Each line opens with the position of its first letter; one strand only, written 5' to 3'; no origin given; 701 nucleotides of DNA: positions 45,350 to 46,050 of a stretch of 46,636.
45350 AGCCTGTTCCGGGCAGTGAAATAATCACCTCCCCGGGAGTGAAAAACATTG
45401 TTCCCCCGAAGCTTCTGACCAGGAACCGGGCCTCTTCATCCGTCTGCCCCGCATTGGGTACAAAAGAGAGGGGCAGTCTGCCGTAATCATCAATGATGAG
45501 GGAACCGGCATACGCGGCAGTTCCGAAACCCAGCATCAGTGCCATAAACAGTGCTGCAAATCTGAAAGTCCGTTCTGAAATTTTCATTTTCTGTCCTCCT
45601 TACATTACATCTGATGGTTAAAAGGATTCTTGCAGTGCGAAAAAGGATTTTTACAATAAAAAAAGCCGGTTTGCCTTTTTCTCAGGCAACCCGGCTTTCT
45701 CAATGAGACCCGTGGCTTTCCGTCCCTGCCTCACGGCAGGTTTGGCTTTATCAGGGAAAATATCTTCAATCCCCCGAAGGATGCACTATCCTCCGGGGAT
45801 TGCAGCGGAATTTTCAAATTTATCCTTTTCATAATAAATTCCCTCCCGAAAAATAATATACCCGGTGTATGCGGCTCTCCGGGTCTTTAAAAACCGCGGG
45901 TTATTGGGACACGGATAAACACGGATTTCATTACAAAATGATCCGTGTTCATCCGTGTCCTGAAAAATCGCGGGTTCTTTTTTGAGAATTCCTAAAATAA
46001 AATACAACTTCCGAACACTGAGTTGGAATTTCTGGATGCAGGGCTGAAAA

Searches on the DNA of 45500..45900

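Call 69: search_rna_families(source=window, start=45500, end=45900, threshold=evalue, max_evalue=0.01, show_alignments=2)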
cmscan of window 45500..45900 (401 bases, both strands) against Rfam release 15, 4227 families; matches with E-value up to 0.01: 1.
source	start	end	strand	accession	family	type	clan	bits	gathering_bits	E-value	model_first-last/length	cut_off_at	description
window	45681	45755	-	RF03167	c-di-GMP-I-GGC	Cis-reg; riboswitch;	CL00126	72.7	59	1.7e-17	1-80/80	no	c-di-GMP-I-GGC riboswitch aptamer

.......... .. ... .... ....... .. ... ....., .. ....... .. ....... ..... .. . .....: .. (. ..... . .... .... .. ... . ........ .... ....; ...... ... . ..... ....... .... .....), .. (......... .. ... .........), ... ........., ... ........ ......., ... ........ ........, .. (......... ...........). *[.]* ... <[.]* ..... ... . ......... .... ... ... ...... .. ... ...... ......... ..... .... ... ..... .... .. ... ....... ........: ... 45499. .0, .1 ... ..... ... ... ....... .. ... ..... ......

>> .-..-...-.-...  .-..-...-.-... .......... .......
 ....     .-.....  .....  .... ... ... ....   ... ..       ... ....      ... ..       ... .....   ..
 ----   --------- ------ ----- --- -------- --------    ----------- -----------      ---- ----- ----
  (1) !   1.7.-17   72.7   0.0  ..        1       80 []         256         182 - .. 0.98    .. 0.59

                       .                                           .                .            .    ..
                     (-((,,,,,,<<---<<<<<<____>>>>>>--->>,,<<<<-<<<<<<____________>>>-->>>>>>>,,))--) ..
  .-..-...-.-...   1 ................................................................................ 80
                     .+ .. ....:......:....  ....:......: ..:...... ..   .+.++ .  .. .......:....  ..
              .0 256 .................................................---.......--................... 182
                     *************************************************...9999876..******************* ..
